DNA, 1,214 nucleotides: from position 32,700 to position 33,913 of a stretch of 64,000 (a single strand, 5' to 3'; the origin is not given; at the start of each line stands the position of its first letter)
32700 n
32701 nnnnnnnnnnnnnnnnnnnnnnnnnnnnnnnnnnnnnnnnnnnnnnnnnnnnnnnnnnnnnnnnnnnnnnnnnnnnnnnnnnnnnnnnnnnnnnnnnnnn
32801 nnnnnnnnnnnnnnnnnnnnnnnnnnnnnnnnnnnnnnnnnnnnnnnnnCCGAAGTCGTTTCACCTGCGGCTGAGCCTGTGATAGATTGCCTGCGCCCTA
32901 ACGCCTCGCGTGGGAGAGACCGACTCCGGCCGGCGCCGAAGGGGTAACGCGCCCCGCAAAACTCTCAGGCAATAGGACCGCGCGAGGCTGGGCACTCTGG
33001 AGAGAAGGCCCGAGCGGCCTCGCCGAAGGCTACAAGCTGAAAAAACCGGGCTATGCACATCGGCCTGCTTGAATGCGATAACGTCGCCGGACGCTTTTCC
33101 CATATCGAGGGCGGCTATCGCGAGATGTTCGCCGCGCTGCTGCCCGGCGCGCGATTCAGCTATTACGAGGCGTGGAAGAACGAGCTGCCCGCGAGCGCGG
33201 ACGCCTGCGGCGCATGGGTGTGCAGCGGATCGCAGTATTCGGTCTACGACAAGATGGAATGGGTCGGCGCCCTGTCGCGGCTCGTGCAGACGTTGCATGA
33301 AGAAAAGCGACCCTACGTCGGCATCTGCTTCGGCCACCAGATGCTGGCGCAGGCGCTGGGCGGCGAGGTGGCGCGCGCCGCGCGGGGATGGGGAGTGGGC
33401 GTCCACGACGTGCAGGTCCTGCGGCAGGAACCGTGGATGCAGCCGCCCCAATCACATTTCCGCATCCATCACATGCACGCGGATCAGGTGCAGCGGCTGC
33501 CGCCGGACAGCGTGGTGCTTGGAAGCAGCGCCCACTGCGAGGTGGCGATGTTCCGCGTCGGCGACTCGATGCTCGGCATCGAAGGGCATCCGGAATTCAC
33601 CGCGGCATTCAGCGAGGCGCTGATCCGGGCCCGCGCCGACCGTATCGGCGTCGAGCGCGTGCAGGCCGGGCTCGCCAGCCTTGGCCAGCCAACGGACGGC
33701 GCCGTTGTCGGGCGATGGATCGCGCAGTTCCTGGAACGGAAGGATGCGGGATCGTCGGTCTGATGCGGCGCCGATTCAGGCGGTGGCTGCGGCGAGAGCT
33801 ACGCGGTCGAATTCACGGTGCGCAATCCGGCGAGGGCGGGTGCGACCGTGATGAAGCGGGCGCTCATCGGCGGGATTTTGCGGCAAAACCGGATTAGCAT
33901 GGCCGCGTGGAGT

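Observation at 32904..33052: Glycine riboswitch in an atypical position: intercistronic, upstream of an amidotransferase gene, with a truncated second aptamer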

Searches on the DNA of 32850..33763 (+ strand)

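Call 4: search_rna_families(source=window, start=32850, end=33150, threshold=evalue, max_evalue=10, show_alignments=5)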
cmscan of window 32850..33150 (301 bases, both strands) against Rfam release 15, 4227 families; matches with E-value up to 10: 3.
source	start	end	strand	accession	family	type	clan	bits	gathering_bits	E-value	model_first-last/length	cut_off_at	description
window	32901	32990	+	RF00504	Glycine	Cis-reg; riboswitch;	CL00125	65.6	32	1e-13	1-94/94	no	Glycine riboswitch aptamer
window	32900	32967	+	RF02992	hya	Cis-reg;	-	14.1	56.8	5.6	1-72/72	no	hya RNA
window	33072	33145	-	RF03023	rpfG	Gene; sRNA;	-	11.8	75.9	4.4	23-85/85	no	rpfG RNA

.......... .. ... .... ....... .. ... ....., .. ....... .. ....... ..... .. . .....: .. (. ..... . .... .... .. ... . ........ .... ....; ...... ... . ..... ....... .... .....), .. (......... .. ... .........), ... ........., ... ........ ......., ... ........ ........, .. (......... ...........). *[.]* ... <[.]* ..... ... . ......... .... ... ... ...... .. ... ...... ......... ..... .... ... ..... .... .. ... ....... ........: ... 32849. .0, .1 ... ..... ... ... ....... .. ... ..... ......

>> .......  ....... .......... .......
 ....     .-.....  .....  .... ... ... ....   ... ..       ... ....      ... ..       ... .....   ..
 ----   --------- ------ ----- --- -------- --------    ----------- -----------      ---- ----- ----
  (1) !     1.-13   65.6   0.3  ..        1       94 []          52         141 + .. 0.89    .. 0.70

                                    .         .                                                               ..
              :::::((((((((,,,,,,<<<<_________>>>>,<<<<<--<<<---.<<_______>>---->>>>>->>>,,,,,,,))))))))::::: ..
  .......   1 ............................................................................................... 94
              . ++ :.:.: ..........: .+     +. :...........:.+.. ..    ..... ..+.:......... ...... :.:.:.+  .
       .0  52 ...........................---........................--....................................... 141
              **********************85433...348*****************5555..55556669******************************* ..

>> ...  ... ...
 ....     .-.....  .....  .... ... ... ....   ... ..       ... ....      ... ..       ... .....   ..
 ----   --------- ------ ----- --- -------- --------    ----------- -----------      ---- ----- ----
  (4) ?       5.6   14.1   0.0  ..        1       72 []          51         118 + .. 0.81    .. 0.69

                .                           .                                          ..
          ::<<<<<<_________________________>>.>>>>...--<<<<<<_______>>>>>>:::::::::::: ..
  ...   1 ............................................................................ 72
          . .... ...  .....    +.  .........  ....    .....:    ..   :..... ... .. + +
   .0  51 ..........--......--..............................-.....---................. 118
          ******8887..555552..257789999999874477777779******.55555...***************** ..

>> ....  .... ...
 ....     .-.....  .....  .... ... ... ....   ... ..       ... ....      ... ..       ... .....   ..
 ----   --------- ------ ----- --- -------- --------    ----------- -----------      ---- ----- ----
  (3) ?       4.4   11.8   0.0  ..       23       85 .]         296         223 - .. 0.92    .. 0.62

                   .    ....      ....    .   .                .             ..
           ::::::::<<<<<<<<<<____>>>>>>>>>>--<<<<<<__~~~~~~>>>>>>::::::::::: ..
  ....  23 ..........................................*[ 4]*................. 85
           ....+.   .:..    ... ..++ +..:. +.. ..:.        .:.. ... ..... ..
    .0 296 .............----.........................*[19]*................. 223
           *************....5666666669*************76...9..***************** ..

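Call 50: search_rna_families(sources=[L081, L083, L092, L096, L103, L131, L122, L117, L101, L091, L001, L002, L003, L004, L005], threshold=gathering)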
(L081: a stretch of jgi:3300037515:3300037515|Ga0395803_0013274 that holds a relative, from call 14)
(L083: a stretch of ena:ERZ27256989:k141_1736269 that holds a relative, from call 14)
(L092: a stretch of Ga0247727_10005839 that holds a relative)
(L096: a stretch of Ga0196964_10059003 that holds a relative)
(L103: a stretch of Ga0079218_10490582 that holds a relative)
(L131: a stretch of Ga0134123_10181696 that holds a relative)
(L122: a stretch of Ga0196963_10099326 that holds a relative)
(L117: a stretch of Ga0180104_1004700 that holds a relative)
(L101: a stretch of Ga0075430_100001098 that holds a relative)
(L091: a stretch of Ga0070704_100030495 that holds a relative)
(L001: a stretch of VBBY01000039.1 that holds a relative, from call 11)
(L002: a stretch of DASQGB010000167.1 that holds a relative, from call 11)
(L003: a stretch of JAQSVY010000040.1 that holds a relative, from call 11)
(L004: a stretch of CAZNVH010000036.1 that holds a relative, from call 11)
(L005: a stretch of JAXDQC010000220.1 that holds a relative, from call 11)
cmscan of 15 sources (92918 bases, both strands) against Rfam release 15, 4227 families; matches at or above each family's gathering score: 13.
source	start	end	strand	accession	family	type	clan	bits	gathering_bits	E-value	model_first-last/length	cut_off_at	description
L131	1139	1230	+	RF00504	Glycine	Cis-reg; riboswitch;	CL00125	72.1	32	6.3e-13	1-94/94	no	Glycine riboswitch aptamer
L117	616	703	-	RF00504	Glycine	Cis-reg; riboswitch;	CL00125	68.2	32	6.6e-12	1-94/94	no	Glycine riboswitch aptamer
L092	8752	8839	-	RF00504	Glycine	Cis-reg; riboswitch;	CL00125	66.5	32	1.8e-11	1-94/94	no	Glycine riboswitch aptamer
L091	3006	3092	+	RF00504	Glycine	Cis-reg; riboswitch;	CL00125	66.3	32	2.1e-11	1-94/94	no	Glycine riboswitch aptamer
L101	3774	3877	-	RF00504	Glycine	Cis-reg; riboswitch;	CL00125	65.5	32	3.5e-11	1-94/94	no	Glycine riboswitch aptamer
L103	407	500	+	RF00504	Glycine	Cis-reg; riboswitch;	CL00125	64.9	32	5e-11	1-94/94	no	Glycine riboswitch aptamer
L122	896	994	-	RF00504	Glycine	Cis-reg; riboswitch;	CL00125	63.6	32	1.1e-10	1-94/94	no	Glycine riboswitch aptamer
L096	585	685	-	RF00504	Glycine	Cis-reg; riboswitch;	CL00125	62.8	32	1.8e-10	1-94/94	no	Glycine riboswitch aptamer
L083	5726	5815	+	RF00504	Glycine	Cis-reg; riboswitch;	CL00125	60.6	32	6.8e-10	1-94/94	no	Glycine riboswitch aptamer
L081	2522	2611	+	RF00504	Glycine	Cis-reg; riboswitch;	CL00125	58.8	32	2e-09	1-94/94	no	Glycine riboswitch aptamer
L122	810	893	-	RF00504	Glycine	Cis-reg; riboswitch;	CL00125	53.3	32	5.5e-08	7-88/94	no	Glycine riboswitch aptamer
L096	498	583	-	RF00504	Glycine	Cis-reg; riboswitch;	CL00125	51.2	32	2e-07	7-88/94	no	Glycine riboswitch aptamer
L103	503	596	+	RF00504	Glycine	Cis-reg; riboswitch;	CL00125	50.3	32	3.5e-07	7-88/94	no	Glycine riboswitch aptamer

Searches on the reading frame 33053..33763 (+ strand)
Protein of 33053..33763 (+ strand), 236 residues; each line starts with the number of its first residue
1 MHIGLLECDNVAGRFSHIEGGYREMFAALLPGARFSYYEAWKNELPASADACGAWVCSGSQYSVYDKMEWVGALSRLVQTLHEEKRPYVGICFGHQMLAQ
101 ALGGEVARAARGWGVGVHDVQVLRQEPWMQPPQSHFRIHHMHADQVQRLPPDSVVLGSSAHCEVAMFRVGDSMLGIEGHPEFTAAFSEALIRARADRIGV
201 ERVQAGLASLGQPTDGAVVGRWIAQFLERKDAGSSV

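Call 6: search_protein_families(library=pfam, proteins=[window:33053-33763:+])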
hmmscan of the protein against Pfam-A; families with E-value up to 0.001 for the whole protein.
window:33053-33763:+ (236 aa): 2 families
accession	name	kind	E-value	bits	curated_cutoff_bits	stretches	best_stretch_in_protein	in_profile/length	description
PF00117.34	GATase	-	6.2e-13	49.3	22.8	1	71-184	58-175/190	Glutamine amidotransferase class-I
PF07722.19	Peptidase_C26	-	0.00019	21.7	20.5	1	77-159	97-194/219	Peptidase C26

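Call 7: search_protein_families(library=ncbifam, proteins=[window:33053-33763:+])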
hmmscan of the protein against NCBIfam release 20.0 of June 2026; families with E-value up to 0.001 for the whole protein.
window:33053-33763:+ (236 aa): 19 families
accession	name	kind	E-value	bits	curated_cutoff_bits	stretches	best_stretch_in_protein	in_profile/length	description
NF004212.0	PRK05665.1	equivalog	7e-50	170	309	1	1-232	3-238/241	amidotransferase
NF006562.0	PRK09065.1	equivalog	1.2e-34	119.9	205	1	39-206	44-214/242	glutamine amidotransferase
NF005072.0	PRK06490.1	equivalog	2.9e-20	72.3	339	1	42-228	49-234/251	glutamine amidotransferase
TIGR00888.1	guaA_Nterm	equivalog_domain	3.6e-17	62.4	172.15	1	57-184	47-169/188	glutamine-hydrolyzing GMP synthase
NF005458.0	PRK07053.1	equivalog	4.3e-17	62.3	250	1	32-192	27-190/234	glutamine amidotransferase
NF001975.0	PRK00758.1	equivalog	9.2e-17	61.2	198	1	77-183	60-166/185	GMP synthase subunit A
NF005743.0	PRK07567.1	equivalog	3.2e-15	56.1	264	1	73-184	81-194/245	glutamine amidotransferase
NF000848.1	PRK00074.1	equivalog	2.6e-14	52.7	400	1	53-184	43-172/512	glutamine-hydrolyzing GMP synthase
NF006098.0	PRK08250.1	equivalog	1e-09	38.3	301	1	75-196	74-196/239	glutamine amidotransferase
TIGR01368.1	CPSaseIIsmall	equivalog_domain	3.7e-06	26.1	307.35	1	75-108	236-269/361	glutamine-hydrolyzing carbamoyl-phosphate synthase small subunit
NF005799.0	PRK07649.1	equivalog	1.4e-05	24.7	327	1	84-113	71-100/195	aminodeoxychorismate/anthranilate synthase component II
NF005946.0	PRK08007.1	equivalog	2.1e-05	24.2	332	1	84-111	71-98/187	aminodeoxychorismate synthase component 2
TIGR00566.1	trpG_papA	subfamily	4e-05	23.5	121.05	1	84-119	73-111/192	glutamine amidotransferase of anthranilate synthase or aminodeoxychorismate synthase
NF005849.0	PRK07765.1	equivalog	4.3e-05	22.9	308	1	71-111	62-102/219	aminodeoxychorismate/anthranilate synthase component II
NF006462.0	PRK08857.1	equivalog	4.8e-05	23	345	1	82-111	69-98/193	aminodeoxychorismate/anthranilate synthase component II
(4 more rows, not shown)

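Call 9: find_homologous_proteins(query=window:33053-33763:+, max_evalue=1e-20)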
Query window:33053-33763:+ (236 aa): 1008 proteins with E <= 1e-20 among 3699 candidates; the best 120 are listed.
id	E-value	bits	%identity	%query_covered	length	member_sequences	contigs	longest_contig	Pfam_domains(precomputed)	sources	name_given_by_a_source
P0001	2.7e-157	540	100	100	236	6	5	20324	PF00117.35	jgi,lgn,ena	jgi:GMP synthase-like glutamine amidotransferase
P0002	5.4e-107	375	70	96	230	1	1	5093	PF00117.35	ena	-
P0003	5.5e-105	368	70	97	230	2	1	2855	PF07722.20,PF00117.35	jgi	-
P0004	2.3e-104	366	70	96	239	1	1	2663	PF00117.35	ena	-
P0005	6.1e-104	365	68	97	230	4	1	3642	PF00117.35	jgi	-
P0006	1.3e-103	364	68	97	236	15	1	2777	PF00117.35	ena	-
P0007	2.2e-103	363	68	97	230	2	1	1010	PF00117.35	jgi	jgi:GMP synthase-like glutamine amidotransferase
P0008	2.6e-103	363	68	96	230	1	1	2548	PF00117.35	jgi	jgi:GMP synthase-like glutamine amidotransferase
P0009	3.1e-103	363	67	97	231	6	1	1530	PF00117.35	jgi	jgi:GMP synthase-like glutamine amidotransferase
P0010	4.2e-103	362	68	96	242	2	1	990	PF00117.35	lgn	-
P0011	5.1e-103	362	68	97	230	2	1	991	PF00117.35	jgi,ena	-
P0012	6.5e-103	362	66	97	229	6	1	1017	PF07722.20,PF00117.35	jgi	-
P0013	6.8e-103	361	70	97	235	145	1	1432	PF00117.35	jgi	-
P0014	7.7e-103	361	68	96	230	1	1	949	PF00117.35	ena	-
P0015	7.7e-103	361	67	96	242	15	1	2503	PF00117.35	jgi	jgi:GMP synthase-like glutamine amidotransferase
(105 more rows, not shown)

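Call 11: find_related_loci(query=A1, collection=genome_contigs, flank=6000)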
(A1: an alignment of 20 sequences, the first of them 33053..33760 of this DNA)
Query A1 (236 aa) in genome_contigs; peptide patterns used: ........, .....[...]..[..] (x = any residue, [..] = any of these).
599 stretches matched a pattern (row limit reached: there are more); 553 encode a relative of the query (tblastn E <= 1e-3); the best 80 are kept; 80 distinct loci.
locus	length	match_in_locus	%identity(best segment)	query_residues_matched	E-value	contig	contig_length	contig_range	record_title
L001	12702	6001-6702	70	1-230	1e-108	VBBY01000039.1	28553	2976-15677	MAG: Betaproteobacteria bacterium isolate BP_3 14_0927_02_20cm_scaffold_564_e:164.2, whole genome shotgun sequence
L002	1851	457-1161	67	1-231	1e-113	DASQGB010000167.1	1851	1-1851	MAG TPA_asm: Burkholderiales bacterium isolate SMAG_U11795 k141_51882, whole genome shotgun sequence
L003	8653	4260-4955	65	1-232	9e-105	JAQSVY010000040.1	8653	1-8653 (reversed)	MAG: Burkholderiales bacterium isolate C_No_T20_C_bin.16 scaffold_7487, whole genome shotgun sequence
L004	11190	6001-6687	63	1-230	6e-96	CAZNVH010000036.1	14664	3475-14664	MAG TPA_asm: uncultured Enterobacteriaceae bacterium isolate binchicken_co165_59 genome assembly, contig: k141_1511156,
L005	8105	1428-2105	61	1-228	4e-92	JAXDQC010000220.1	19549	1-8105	MAG: Betaproteobacteria bacterium isolate BP_726 scaffold_5539665, whole genome shotgun sequence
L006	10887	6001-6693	58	1-227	5e-91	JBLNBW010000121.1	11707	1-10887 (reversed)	MAG: Rhodospirillaceae bacterium isolate MAG141 PRJNA950955_bin47_renamed_120, whole genome shotgun sequence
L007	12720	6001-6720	54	1-236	9e-87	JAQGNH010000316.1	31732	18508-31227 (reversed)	MAG: Betaproteobacteria bacterium isolate RYN_582 scaffold_2908504, whole genome shotgun sequence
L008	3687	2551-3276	53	1-236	2e-84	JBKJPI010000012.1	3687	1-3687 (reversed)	MAG: Burkholderiales bacterium isolate ant_bin.453 k117_1596235, whole genome shotgun sequence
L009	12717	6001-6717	54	1-234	2e-80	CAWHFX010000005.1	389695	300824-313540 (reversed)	MAG: uncultured beta proteobacterium isolate MFD00392.bin.2.59 genome assembly, contig: contig_18383, whole genome shotg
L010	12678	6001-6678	52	3-229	2e-78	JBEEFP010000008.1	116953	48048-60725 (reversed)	MAG: Actinomycetota bacterium isolate BP_99 scaffold_2114507, whole genome shotgun sequence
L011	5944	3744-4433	53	1-227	6e-78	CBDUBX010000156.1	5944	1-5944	MAG TPA_asm: uncultured Burkholderiales bacterium isolate ERR2431955_maxbin2_8 genome assembly, contig: ERZ23878311.1194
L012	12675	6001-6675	48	3-227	6e-74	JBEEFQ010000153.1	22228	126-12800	MAG: Actinomycetota bacterium isolate BP_98 scaffold_3132837, whole genome shotgun sequence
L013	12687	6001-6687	49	3-227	5e-71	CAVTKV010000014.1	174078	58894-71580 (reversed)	MAG: uncultured Acidimicrobiales bacterium isolate MFD06742.bin.2.133 genome assembly, contig: contig_51649, whole genom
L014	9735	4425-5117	48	1-227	4e-70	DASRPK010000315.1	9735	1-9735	MAG TPA_asm: Gemmatimonadaceae bacterium isolate SMAG_U10293 k141_1380522, whole genome shotgun sequence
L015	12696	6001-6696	48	3-230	9e-69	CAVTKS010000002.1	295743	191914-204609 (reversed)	MAG: uncultured Acidimicrobiales bacterium isolate MFD06742.bin.1.182 genome assembly, contig: contig_20456, whole genom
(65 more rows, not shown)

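Call 14: find_encoding_contigs(protein=P0001, flank=6000, max_places=10)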
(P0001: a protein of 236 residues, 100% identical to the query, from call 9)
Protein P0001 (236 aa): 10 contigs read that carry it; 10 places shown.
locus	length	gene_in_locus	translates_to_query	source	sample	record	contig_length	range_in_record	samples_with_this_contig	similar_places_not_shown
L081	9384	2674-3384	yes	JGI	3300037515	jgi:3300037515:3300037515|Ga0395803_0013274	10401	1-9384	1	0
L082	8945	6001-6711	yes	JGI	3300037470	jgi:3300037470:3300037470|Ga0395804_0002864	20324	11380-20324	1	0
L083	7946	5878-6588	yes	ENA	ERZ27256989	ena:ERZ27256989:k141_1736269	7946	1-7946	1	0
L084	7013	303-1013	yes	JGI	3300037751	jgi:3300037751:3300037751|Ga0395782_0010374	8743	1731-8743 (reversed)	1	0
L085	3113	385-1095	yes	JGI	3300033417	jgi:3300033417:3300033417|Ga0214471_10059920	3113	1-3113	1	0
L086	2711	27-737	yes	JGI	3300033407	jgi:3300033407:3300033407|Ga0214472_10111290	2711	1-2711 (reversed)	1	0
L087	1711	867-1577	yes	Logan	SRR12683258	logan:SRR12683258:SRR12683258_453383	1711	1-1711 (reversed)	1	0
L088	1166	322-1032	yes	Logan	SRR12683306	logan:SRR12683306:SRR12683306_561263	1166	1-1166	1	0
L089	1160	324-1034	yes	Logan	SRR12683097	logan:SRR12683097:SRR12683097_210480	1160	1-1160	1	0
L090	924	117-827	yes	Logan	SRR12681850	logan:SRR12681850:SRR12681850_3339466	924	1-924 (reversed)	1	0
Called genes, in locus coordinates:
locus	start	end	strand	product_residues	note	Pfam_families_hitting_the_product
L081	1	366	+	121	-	?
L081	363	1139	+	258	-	PF00106:adh_short, PF08659:KR (weak), PF13561:adh_short_C2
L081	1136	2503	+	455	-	PF00171:Aldedh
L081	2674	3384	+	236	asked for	PF00117:GATase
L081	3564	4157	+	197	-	PF13759:2OG-FeII_Oxy_5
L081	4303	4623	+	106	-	-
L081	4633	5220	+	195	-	PF02622:DUF179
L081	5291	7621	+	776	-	PF01315:Ald_Xan_dh_C, PF02738:MoCoBD_1, PF20256:MoCoBD_2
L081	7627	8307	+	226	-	PF03544:TonB_C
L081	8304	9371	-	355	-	PF00005:ABC_tran, PF13304:AAA_21 (weak), PF08402:TOBE_2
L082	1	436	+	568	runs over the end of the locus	PF00528:BPD_transp_1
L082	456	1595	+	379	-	PF00266:Aminotran_5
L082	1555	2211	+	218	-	PF00702:Hydrolase (weak), PF12710:HAD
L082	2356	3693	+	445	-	PF00120:Gln-synt_C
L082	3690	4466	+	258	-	PF00106:adh_short, PF08659:KR (weak), PF13561:adh_short_C2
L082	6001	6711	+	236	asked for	PF00117:GATase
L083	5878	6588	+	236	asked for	PF00117:GATase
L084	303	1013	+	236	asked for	PF00117:GATase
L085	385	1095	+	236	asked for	PF00117:GATase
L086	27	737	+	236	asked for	PF00117:GATase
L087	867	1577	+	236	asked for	PF00117:GATase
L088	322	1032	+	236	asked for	PF00117:GATase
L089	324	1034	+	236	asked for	PF00117:GATase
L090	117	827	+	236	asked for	PF00117:GATase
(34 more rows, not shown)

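Call 28: search_solved_structures(query=window:33053-33760:+, max_evalue=0.001)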
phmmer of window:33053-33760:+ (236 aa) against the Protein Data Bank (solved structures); distinct sequences matched with E-value up to 0.001: 26.
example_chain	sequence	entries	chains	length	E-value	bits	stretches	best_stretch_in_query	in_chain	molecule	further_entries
9k7i_A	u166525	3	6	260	7.1e-20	74.9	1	19-186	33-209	Gamma-glutamyl peptidase 1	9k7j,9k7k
9k7l_A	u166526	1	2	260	6.7e-19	71.7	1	19-186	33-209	Gamma-glutamyl peptidase 1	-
2d7j_A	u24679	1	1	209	2.7e-11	46.8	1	65-184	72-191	GMP synthase [glutamine-hydrolyzing] subunit A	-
1wl8_A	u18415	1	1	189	3.8e-11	46.3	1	65-184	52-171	GMP synthase [glutamine-hydrolyzing] subunit A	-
7yc6_A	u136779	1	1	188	9.2e-11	45.1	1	83-183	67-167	GMP synthase [glutamine-hydrolyzing] subunit A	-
8gr3_A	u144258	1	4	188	4.5e-10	42.8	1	83-183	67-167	GMP synthase [glutamine-hydrolyzing] subunit A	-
8gr1_A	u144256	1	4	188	8.9e-10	41.8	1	83-183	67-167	GMP synthase [glutamine-hydrolyzing] subunit A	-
2lxn_A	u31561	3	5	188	1.1e-09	41.6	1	83-183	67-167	GMP synthase [glutamine-hydrolyzing] subunit A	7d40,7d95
7d97_A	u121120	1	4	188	1.2e-09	41.4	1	83-183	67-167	GMP synthase [glutamine-hydrolyzing] subunit A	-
3m3p_A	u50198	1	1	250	1.2e-09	41.4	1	43-185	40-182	Glutamine amido transferase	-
7d96_A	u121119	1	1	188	1.5e-09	41.1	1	83-183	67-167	GMP synthase [glutamine-hydrolyzing] subunit A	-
1o1y_A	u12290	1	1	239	4e-08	36.4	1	68-207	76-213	conserved hypothetical protein TM1158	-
2a9v_A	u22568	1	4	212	1.8e-07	34.3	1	49-181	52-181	GMP synthase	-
5tw7_A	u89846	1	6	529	3.7e-07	33.2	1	86-185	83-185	GMP synthase [glutamine-hydrolyzing]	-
7sbc_A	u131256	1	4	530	9.4e-07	31.9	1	75-185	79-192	GMP synthase [glutamine-hydrolyzing]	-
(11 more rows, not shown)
